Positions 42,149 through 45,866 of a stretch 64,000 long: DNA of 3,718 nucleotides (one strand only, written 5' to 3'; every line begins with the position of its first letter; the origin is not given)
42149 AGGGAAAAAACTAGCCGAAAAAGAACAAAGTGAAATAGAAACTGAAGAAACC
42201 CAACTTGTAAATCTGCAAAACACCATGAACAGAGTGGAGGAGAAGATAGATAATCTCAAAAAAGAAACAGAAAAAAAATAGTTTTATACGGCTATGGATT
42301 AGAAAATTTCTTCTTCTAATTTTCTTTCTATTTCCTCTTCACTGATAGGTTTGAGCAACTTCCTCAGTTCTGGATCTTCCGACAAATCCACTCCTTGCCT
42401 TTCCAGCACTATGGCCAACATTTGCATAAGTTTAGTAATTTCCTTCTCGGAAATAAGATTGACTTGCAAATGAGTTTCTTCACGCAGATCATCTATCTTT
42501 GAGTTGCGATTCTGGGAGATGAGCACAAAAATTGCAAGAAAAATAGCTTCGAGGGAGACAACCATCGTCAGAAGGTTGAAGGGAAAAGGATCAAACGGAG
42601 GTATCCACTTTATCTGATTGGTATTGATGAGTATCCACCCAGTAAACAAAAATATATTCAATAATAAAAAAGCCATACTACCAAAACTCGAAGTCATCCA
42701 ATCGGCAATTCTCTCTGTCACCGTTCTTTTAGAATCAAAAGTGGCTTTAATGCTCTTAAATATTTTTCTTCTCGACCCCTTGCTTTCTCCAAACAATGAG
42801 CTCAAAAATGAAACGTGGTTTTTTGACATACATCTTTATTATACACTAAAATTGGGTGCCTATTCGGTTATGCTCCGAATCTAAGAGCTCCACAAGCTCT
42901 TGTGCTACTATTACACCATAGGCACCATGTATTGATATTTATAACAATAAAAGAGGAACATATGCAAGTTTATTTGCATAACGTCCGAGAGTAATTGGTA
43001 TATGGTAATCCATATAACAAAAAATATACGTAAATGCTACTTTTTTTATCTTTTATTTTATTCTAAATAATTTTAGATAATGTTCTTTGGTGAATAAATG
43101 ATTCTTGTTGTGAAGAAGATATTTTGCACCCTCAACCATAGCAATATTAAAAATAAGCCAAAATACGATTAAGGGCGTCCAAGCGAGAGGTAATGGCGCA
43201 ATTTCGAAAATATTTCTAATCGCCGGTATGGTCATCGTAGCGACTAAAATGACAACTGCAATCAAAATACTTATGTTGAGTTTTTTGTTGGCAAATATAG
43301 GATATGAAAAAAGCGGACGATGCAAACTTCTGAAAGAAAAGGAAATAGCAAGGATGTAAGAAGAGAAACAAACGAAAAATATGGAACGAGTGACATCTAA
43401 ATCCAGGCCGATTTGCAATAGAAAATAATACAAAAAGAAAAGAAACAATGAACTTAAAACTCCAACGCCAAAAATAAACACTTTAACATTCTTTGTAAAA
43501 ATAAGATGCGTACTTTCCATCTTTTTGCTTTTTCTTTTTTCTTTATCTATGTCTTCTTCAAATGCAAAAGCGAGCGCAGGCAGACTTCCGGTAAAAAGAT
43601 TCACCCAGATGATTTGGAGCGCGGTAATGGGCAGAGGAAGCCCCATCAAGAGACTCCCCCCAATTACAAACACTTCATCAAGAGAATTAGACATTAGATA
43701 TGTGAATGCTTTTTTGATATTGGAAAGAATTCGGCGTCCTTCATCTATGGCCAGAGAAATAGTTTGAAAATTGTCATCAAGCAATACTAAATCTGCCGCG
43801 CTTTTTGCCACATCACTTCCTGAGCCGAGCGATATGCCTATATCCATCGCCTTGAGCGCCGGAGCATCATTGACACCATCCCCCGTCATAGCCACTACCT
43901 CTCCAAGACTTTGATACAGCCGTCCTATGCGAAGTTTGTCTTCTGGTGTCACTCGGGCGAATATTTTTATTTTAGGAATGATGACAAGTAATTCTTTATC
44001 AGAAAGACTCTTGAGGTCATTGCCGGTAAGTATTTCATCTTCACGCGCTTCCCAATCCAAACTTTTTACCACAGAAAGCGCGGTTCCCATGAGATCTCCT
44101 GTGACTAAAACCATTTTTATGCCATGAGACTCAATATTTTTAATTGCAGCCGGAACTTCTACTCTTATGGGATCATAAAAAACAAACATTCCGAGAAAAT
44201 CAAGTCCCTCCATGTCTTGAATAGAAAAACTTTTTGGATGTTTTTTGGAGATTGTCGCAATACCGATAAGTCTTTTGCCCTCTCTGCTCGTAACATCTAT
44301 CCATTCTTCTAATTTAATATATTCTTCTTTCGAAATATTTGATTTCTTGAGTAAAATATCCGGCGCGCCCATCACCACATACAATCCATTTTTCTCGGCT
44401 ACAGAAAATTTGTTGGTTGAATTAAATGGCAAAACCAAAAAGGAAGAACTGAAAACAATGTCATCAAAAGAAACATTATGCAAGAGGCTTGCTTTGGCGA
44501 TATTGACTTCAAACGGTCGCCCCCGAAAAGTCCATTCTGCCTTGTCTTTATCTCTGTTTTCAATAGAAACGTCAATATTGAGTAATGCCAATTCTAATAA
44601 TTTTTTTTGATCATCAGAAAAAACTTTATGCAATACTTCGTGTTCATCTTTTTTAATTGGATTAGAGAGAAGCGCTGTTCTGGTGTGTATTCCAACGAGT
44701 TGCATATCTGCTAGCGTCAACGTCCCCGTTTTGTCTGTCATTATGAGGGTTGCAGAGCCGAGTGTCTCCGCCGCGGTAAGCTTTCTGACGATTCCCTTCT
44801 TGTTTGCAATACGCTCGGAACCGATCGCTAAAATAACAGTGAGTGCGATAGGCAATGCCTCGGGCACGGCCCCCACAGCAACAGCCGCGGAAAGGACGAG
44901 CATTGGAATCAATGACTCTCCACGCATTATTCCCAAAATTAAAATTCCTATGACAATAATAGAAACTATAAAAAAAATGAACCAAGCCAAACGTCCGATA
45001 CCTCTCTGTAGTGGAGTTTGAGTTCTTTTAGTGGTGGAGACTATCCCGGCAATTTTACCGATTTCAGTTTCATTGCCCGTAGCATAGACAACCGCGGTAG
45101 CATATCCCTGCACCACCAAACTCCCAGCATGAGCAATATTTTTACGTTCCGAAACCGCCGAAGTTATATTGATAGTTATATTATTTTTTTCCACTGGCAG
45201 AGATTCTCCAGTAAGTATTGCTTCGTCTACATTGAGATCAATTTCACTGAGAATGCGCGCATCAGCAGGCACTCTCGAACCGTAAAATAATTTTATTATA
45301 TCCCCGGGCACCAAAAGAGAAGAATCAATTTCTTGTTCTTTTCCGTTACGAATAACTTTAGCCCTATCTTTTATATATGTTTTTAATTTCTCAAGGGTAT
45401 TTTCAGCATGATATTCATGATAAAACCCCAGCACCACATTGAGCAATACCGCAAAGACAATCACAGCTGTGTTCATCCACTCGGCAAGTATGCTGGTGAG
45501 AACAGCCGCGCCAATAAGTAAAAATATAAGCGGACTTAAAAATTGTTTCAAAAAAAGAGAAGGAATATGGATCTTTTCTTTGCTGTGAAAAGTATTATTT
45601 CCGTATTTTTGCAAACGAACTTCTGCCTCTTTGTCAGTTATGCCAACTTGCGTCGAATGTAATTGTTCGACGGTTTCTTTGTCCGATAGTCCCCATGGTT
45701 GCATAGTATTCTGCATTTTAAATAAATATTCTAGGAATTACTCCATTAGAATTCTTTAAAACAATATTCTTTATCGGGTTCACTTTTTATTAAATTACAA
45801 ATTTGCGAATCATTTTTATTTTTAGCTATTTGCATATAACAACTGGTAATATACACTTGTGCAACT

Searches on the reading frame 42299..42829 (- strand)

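Call 27: search_protein_families(library=pfam, proteins=[window:42299-42829:-], max_evalue=0.001)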
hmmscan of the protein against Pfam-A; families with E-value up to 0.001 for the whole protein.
window:42299-42829:- (176 aa): 1 family
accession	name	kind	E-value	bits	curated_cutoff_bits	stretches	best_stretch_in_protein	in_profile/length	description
PF06210.16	DUF1003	-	5.5e-29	100.8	27.4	1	49-149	1-100/103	Protein of unknown function (DUF1003)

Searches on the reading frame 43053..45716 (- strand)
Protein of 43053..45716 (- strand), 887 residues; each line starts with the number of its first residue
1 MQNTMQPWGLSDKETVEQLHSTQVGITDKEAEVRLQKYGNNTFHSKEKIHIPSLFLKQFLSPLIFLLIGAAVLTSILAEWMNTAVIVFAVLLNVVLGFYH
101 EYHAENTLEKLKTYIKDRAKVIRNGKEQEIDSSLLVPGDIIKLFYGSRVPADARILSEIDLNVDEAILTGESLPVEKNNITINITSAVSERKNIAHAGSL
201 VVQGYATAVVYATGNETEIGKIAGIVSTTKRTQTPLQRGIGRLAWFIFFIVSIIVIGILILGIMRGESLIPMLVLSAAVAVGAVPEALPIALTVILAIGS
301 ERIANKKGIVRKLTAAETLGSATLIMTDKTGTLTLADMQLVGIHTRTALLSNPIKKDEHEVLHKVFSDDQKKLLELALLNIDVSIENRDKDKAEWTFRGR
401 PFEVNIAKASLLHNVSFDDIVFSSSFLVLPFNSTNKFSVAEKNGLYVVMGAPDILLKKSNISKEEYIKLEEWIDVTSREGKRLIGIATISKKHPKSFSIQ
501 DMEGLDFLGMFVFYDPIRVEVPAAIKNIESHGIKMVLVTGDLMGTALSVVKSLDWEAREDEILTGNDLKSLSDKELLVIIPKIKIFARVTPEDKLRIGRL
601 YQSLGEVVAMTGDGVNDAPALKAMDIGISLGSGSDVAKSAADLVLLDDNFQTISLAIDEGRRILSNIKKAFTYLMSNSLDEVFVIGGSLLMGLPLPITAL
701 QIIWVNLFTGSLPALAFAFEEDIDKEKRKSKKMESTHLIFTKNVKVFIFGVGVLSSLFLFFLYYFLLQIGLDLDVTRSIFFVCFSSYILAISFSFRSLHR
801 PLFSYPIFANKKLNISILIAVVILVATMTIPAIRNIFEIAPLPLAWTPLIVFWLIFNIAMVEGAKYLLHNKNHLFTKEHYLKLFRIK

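Call 27: search_protein_families(library=pfam, proteins=[window:43053-45716:-], max_evalue=0.001)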
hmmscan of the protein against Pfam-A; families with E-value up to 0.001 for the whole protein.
window:43053-45716:- (887 aa): 5 families
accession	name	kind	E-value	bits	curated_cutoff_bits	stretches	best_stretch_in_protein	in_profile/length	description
PF00122.25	E1-E2_ATPase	-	1.9e-50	171.3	28.1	1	115-306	3-181/181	E1-E2 ATPase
PF00689.26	Cation_ATPase_C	-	3.6e-27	95.7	27.3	1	694-867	1-175/175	Cation transporting ATPase, C-terminus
PF00690.31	Cation_ATPase_N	-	1.1e-14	54.3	20.4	1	10-73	4-68/69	Cation transporter/ATPase, N-terminus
PF00702.32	Hydrolase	-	1.4e-13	52.1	26.4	1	484-625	56-191/191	haloacid dehalogenase-like hydrolase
PF08282.18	Hydrolase_3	-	4.1e-06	27.1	20.9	1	606-654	204-252/255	haloacid dehalogenase-like hydrolase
